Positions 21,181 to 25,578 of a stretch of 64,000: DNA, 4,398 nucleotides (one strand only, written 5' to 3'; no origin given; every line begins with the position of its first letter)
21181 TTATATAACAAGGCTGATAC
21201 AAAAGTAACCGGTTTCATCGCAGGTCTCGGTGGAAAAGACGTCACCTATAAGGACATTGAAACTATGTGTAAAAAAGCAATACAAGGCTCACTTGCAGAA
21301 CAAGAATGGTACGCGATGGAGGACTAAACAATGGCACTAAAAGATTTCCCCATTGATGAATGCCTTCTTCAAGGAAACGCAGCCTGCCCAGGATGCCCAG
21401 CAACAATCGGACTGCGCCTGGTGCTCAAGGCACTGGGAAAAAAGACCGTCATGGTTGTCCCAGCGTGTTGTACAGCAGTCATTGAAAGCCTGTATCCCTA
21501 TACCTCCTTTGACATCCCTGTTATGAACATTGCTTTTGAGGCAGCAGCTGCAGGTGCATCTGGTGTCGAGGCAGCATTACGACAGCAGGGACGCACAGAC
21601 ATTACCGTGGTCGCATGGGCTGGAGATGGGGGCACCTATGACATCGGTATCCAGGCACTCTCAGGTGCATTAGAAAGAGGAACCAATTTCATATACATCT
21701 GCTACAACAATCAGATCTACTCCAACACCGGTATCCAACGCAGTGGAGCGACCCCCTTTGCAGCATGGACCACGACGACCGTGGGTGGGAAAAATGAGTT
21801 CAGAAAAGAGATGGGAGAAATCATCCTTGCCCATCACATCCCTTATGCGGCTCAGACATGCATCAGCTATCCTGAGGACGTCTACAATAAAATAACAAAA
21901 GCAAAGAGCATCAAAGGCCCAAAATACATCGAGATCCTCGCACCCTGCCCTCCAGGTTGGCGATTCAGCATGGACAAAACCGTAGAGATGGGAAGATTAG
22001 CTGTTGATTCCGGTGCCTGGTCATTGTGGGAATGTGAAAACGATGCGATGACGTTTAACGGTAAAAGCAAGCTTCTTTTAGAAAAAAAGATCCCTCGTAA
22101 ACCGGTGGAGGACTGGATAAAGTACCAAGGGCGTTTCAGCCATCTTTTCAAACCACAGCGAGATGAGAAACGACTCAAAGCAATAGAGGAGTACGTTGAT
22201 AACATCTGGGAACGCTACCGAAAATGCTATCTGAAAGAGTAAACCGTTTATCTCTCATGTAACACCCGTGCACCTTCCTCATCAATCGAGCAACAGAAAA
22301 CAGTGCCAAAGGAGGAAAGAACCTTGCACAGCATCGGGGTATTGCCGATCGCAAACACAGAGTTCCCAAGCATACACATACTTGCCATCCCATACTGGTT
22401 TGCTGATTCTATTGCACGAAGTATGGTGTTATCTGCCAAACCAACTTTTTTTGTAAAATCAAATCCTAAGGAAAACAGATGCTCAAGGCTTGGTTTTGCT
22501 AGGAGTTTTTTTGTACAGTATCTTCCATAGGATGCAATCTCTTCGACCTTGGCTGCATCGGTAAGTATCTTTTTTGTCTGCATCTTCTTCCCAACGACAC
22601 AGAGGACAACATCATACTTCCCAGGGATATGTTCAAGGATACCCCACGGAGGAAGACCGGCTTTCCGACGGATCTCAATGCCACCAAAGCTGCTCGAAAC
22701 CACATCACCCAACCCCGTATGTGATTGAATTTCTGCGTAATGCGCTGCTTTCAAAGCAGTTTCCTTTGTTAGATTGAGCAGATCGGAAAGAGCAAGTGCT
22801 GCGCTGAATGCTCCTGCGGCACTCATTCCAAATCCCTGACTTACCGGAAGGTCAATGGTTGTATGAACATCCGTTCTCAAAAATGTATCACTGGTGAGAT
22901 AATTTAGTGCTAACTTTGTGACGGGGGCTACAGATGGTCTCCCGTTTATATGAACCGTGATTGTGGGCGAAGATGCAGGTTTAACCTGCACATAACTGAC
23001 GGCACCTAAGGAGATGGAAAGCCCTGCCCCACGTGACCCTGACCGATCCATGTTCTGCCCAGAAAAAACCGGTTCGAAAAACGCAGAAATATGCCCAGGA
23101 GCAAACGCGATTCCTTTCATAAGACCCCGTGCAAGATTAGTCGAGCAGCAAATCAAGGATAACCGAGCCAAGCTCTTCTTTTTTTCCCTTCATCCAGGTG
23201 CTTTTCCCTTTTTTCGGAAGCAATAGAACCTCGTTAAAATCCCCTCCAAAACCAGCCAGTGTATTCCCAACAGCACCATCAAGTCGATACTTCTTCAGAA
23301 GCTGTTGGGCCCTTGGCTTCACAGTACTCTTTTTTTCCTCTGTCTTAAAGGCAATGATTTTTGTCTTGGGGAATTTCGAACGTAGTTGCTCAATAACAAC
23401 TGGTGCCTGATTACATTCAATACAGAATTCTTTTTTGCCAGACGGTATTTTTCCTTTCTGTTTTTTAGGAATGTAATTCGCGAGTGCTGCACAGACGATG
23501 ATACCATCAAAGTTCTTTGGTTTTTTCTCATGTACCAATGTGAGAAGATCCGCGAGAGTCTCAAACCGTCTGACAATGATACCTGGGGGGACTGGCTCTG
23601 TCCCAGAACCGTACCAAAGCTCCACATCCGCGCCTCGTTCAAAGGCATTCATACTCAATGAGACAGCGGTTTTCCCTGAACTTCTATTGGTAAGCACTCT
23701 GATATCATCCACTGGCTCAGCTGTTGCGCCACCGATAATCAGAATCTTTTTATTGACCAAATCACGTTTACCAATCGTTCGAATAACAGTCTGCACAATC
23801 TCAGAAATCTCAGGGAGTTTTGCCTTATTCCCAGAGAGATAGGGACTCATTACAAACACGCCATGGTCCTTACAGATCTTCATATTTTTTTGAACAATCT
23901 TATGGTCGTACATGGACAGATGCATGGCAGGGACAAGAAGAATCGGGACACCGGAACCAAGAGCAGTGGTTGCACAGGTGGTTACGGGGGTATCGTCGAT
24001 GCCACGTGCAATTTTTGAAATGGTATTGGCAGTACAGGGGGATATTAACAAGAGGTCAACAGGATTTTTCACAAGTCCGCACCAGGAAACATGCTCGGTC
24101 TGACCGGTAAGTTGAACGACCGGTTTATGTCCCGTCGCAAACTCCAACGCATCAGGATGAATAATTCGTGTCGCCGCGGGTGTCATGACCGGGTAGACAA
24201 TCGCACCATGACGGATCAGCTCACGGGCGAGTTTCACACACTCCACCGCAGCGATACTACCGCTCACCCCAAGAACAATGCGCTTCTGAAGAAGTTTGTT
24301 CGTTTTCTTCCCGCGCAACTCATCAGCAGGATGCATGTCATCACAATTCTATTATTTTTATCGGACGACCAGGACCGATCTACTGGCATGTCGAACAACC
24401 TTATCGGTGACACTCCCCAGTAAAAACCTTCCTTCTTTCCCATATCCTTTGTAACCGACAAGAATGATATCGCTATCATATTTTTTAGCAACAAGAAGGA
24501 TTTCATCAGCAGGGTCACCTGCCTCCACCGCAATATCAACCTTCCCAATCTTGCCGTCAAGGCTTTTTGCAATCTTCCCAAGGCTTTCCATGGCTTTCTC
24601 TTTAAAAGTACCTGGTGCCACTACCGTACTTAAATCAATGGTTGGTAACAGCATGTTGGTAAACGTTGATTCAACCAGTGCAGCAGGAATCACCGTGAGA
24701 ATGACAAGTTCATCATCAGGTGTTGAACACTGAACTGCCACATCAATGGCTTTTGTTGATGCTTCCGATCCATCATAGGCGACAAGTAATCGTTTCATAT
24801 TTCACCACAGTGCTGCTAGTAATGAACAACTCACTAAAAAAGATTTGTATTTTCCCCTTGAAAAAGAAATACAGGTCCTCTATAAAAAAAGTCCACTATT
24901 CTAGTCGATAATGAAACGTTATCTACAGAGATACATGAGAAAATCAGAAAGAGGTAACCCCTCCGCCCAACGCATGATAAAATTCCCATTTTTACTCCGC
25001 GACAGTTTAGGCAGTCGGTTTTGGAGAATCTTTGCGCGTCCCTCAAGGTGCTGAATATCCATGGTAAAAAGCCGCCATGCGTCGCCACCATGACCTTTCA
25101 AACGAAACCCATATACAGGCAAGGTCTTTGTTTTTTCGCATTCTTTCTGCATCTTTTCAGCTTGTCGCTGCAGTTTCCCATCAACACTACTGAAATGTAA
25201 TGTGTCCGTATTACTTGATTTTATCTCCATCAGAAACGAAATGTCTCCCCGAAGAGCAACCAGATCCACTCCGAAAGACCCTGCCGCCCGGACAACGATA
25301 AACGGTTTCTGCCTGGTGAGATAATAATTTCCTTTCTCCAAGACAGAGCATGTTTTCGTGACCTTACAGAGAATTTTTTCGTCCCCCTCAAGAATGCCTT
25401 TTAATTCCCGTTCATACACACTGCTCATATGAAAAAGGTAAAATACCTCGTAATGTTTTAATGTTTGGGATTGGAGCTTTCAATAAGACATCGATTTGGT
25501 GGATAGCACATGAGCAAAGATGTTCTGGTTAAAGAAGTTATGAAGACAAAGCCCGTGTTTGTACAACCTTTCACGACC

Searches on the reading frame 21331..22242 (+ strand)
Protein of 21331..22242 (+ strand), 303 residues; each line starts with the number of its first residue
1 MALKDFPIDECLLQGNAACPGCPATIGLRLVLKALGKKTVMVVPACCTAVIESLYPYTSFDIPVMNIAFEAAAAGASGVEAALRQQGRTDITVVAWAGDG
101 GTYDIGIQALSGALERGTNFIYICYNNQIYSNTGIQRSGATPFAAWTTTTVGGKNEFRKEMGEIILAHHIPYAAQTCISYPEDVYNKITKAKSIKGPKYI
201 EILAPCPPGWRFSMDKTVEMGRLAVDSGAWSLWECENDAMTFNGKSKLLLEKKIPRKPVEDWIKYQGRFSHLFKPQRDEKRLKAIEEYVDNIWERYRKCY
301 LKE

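Call 18: search_protein_families(library=pfam, proteins=[window:21331-22242:+], max_evalue=0.001)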
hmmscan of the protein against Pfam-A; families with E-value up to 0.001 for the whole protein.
window:21331-22242:+ (303 aa): 1 family
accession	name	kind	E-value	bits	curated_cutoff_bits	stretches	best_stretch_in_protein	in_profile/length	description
PF02775.26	TPP_enzyme_C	-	9.2e-19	68.2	21.9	1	63-202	24-151/151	Thiamine pyrophosphate enzyme, C-terminal TPP binding domain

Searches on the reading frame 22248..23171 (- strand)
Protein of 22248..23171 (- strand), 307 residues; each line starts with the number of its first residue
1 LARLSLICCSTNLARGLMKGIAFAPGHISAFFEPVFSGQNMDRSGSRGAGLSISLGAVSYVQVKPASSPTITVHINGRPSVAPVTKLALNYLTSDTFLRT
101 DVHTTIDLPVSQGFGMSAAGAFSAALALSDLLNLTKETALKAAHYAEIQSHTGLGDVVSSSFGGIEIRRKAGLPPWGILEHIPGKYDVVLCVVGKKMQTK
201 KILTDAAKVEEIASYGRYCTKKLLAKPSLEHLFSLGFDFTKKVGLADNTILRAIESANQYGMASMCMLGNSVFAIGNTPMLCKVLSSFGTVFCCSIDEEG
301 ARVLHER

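Call 18: search_protein_families(library=pfam, proteins=[window:22248-23171:-], max_evalue=0.001)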
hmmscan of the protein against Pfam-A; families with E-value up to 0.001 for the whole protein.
window:22248-23171:- (307 aa): 1 family
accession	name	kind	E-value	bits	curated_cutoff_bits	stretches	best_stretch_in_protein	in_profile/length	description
PF00288.32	GHMP_kinases_N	-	5.7e-09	36.5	22.3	1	99-164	17-87/87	GHMP kinases N terminal domain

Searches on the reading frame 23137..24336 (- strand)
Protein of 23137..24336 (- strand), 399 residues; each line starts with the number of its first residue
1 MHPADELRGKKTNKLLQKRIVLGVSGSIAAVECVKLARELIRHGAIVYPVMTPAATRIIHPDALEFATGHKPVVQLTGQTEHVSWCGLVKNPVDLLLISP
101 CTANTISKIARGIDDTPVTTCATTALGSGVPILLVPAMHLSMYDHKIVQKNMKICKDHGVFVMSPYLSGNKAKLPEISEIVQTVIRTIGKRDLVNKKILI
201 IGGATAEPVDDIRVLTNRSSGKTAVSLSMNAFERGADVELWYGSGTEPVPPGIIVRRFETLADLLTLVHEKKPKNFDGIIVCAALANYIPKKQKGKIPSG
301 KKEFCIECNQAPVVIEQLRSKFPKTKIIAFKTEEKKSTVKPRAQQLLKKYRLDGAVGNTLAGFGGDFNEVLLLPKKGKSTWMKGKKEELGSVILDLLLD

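Call 18: search_protein_families(library=pfam, proteins=[window:23137-24336:-], max_evalue=0.001)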
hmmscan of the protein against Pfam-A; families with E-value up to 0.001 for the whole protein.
window:23137-24336:- (399 aa): 2 families
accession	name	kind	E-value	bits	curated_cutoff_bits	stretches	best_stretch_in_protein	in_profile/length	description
PF04127.22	DFP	-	1.4e-33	116.8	22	1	194-372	2-185/186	DNA/pantothenate metabolism flavoprotein C-terminal domain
PF02441.25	Flavoprotein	-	2e-30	105.9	22.7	1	18-186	1-160/162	Flavoprotein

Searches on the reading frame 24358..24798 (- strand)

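Call 18: search_protein_families(library=pfam, proteins=[window:24358-24798:-], max_evalue=0.001)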
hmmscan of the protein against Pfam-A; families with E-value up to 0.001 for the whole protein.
window:24358-24798:- (146 aa): 1 family
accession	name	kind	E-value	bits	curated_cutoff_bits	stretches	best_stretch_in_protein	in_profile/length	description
PF00582.32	Usp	-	2.5e-27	96.6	24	1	1-146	1-141/141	Universal stress protein family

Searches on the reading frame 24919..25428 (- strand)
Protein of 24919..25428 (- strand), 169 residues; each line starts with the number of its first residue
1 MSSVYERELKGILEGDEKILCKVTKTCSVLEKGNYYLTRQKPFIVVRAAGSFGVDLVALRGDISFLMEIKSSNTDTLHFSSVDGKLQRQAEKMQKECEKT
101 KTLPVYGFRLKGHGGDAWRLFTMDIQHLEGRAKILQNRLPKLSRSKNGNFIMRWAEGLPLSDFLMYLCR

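Call 18: search_protein_families(library=pfam, proteins=[window:24919-25428:-], max_evalue=0.001)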
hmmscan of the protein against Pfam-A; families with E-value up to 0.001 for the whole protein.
window:24919-25428:- (169 aa): 1 family
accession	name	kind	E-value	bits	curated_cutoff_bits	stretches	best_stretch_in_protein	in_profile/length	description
PF01870.24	Hjc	-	2.9e-11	43.6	21.1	1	5-122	2-90/93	Archaeal holliday junction resolvase (hjc)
